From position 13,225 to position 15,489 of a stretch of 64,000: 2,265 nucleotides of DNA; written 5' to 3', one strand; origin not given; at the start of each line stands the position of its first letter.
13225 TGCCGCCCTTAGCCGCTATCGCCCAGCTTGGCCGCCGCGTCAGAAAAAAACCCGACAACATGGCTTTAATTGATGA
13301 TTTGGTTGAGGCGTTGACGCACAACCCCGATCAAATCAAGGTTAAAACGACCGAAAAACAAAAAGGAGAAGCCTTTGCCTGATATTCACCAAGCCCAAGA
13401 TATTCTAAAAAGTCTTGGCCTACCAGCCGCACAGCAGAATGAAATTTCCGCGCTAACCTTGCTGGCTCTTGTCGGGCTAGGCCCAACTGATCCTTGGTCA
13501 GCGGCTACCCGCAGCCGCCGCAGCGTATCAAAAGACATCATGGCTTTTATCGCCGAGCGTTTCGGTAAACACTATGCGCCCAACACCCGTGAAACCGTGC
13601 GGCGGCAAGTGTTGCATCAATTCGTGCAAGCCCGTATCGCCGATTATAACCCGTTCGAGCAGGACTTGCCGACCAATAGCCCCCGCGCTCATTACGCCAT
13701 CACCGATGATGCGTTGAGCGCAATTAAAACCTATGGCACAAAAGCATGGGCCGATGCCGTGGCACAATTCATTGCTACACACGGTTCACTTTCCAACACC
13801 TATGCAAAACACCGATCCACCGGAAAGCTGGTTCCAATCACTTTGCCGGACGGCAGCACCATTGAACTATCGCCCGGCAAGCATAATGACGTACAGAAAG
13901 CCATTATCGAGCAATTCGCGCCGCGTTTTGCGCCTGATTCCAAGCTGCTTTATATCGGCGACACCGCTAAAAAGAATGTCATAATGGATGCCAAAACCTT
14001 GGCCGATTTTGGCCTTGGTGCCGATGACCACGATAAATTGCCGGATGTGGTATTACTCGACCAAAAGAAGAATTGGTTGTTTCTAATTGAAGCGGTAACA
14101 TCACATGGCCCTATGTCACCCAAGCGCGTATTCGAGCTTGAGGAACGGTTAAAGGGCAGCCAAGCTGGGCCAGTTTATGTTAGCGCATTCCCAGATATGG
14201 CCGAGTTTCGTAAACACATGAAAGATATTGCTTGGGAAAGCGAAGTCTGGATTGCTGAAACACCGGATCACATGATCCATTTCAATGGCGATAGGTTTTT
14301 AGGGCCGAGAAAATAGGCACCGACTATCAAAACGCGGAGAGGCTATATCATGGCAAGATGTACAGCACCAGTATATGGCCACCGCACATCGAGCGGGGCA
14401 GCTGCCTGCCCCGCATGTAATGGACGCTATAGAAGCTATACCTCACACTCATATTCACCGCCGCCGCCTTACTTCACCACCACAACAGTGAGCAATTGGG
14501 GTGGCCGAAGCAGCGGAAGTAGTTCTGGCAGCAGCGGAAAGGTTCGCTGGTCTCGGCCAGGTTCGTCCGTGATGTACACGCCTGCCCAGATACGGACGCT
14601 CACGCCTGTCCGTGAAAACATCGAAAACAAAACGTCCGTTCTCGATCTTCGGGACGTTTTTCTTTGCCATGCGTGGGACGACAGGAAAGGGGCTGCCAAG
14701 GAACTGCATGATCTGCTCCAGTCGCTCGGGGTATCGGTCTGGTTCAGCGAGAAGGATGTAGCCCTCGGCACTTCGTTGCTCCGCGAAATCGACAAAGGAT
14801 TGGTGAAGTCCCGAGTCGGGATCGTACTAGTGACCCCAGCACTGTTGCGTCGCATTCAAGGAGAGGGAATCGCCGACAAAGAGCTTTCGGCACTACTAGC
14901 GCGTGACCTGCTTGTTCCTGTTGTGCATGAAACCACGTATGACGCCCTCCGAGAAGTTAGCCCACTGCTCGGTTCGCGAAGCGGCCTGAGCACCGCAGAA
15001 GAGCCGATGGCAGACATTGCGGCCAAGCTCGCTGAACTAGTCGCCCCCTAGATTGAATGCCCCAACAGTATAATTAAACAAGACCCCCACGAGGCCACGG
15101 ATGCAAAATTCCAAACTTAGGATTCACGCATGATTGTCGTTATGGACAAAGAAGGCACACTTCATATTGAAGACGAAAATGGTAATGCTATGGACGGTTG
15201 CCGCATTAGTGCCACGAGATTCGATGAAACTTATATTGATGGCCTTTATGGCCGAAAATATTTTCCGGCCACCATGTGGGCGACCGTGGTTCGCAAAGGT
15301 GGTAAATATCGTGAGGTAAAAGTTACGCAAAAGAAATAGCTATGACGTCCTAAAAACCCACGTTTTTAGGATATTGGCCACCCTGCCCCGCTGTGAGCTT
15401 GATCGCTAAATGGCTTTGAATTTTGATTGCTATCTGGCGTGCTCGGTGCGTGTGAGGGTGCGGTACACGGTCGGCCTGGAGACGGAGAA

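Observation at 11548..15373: RHH regulator - PstI/BsuBI-type methyltransferase - BsuBI/PstI-type endonuclease - TIR-domain protein: restriction-modification operon with an appended TIR effector gene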

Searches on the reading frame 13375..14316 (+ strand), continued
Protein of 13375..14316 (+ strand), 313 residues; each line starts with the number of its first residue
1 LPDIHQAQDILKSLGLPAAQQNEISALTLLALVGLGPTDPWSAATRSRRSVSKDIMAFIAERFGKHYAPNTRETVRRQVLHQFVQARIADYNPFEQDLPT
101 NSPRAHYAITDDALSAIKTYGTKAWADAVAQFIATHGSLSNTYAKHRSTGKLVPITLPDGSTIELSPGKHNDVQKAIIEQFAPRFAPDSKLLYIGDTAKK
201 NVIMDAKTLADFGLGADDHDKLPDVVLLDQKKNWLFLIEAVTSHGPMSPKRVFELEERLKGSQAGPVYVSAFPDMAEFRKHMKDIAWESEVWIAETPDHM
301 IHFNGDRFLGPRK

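Call 67: find_encoding_contigs(protein=P0147, flank=4000, max_places=1)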
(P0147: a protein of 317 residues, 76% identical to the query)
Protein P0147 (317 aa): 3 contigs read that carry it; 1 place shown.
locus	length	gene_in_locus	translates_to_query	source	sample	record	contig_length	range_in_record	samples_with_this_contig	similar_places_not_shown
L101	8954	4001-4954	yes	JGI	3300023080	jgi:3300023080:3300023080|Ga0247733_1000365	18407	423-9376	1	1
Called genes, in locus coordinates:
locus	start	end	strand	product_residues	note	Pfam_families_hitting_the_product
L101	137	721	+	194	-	PF05713:MobC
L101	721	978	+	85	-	-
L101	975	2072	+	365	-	PF06414:Zeta_toxin, PF13671:AAA_33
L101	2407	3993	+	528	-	PF02384:N6_Mtase, PF07669:Eco57I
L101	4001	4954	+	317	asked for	PF17728:BsuBI_PstI_RE_N, PF06616:BsuBI_PstI_RE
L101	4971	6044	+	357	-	PF03235:GmrSD_N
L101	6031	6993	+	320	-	PF04607:RelA_SpoT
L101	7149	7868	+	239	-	-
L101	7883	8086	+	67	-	-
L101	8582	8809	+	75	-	-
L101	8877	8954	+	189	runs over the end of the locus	-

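Call 68: find_encoding_contigs(protein=P0149, flank=4000, max_places=1)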
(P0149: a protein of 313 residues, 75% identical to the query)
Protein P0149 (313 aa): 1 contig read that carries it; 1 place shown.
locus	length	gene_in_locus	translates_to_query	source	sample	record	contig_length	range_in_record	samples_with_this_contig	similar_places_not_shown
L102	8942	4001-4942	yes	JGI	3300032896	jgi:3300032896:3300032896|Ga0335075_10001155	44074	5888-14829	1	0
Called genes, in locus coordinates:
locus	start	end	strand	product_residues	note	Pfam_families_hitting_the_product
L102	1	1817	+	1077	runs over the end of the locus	PF02463:SMC_N (faint), PF13476:AAA_23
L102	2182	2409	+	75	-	-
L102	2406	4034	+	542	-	PF02384:N6_Mtase (weak), PF07669:Eco57I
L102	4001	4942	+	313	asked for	PF17728:BsuBI_PstI_RE_N, PF06616:BsuBI_PstI_RE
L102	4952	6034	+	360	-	PF03235:GmrSD_N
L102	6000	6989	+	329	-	PF04607:RelA_SpoT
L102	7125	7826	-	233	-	PF02586:SRAP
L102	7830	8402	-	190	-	PF01068:DNA_ligase_A_M (weak), PF04679:DNA_ligase_A_C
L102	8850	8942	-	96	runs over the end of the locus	-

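Call 69: find_encoding_contigs(protein=P0151, flank=4000, max_places=1)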
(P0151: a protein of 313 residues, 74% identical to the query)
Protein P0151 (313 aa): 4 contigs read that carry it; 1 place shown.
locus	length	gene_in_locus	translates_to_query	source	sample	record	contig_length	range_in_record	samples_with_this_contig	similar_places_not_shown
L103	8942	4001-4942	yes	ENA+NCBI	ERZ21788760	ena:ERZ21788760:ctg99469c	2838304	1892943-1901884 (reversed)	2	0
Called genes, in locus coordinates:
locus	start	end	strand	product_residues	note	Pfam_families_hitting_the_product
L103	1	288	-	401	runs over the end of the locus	PF00004:AAA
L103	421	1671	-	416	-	PF13657:Couple_hipA (weak), PF07804:HipA_C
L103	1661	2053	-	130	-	PF13560:HTH_31 (weak), PF12844:HTH_19 (weak), PF01381:HTH_3 (weak)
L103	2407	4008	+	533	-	PF02384:N6_Mtase, PF07669:Eco57I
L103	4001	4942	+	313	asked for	PF17728:BsuBI_PstI_RE_N, PF06616:BsuBI_PstI_RE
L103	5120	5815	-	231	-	PF06707:DUF1194, PF00092:VWA (weak), PF13519:VWA_2 (faint)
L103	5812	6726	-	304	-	PF00528:BPD_transp_1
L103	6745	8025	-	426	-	PF00528:BPD_transp_1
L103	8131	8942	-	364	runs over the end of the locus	PF01547:SBP_bac_1, PF13416:SBP_bac_8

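Call 99: find_encoding_contigs(protein=P0153, flank=4000, max_places=1)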
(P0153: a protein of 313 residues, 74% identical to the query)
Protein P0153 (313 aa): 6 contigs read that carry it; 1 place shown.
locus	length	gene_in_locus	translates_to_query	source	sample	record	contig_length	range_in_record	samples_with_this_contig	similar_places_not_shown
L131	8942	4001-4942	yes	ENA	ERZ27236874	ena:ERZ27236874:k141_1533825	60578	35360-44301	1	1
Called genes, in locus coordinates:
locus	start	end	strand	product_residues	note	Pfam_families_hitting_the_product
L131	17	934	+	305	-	PF04199:Cyclase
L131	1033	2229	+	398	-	PF04909:Amidohydro_2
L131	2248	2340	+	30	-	-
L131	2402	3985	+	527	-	PF02384:N6_Mtase, PF07669:Eco57I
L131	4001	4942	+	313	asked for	PF17728:BsuBI_PstI_RE_N, PF06616:BsuBI_PstI_RE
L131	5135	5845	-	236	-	PF11412:DsbD_N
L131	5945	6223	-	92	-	-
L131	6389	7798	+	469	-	PF01425:Amidase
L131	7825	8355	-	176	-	PF00072:Response_reg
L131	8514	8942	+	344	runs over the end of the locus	PF08240:ADH_N, PF16912:Glu_dehyd_C (weak), PF01262:AlaDh_PNT_C (weak), PF00107:ADH_zinc_N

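Call 100: find_encoding_contigs(protein=P0174, flank=4000, max_places=1)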
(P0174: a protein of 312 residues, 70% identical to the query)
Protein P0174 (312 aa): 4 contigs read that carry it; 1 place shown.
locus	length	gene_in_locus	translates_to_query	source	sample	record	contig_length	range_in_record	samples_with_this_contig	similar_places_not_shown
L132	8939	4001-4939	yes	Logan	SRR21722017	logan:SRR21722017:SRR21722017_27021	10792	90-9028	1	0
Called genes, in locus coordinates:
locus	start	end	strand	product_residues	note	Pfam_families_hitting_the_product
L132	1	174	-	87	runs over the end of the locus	?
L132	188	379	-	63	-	-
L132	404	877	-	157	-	-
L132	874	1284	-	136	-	PF04883:HK97-gp10_like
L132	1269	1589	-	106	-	-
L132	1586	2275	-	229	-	PF24163:HCP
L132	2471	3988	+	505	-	PF02384:N6_Mtase, PF07669:Eco57I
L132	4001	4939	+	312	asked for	PF17728:BsuBI_PstI_RE_N, PF06616:BsuBI_PstI_RE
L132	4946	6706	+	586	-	PF13289:SIR2_2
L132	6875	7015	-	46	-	-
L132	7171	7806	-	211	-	-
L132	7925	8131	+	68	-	-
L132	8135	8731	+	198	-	-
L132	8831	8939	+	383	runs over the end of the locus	-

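Call 101: find_encoding_contigs(protein=P0156, flank=4000, max_places=1)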
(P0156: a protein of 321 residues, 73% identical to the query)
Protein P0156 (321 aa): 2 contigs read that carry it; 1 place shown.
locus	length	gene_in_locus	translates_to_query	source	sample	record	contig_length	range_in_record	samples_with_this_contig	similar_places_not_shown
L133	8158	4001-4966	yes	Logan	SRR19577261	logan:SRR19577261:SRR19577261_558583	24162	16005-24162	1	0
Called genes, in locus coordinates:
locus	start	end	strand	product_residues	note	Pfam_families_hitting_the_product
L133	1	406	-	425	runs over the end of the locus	-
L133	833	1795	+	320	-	PF00142:Fer4_NifH (faint), PF01656:CbiA, PF06564:CBP_BcsQ, PF09140:MipZ (weak), PF10609:ParA (weak), PF13614:AAA_31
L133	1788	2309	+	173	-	-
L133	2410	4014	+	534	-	PF02384:N6_Mtase, PF07669:Eco57I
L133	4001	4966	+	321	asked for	PF17728:BsuBI_PstI_RE_N, PF06616:BsuBI_PstI_RE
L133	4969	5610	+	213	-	PF19865:DUF6338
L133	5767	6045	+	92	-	-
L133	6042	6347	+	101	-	-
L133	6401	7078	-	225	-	-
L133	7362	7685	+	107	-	-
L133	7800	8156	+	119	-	?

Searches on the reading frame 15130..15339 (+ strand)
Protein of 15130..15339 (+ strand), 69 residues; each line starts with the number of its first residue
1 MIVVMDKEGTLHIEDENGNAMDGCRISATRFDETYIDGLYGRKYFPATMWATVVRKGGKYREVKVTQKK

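Call 3: search_protein_families(library=pfam, proteins=[window:15130-15339:+], max_evalue=0.01)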
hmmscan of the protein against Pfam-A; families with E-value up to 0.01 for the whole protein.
window:15130-15339:+ (69 aa): 0 families

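Call 4: search_protein_families(library=padloc, proteins=[window:15130-15339:+], max_evalue=0.01)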
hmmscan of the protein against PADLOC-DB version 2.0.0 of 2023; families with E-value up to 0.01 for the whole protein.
window:15130-15339:+ (69 aa): 0 families

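Call 10: search_protein_families(library=ncbifam, proteins=[window:15130-15339:+], max_evalue=0.01)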
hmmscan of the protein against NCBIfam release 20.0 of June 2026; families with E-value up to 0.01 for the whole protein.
window:15130-15339:+ (69 aa): 0 families

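Call 72: search_protein_representatives(protein=window:15130-15339:+)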
Query: 69 residues. Proteins with E-value up to 0.001 (for the whole library): 5; up to 1e-10: 2; up to 1e-30: 1. The best 5 are listed.
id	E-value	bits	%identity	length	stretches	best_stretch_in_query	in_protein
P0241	1.8e-40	151.3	100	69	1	1-69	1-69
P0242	1.8e-15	72.4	44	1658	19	10-34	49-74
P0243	4.3e-05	39.6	37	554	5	26-59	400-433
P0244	1.4e-04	38.0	31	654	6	32-53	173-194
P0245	4.3e-04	36.5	35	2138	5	7-57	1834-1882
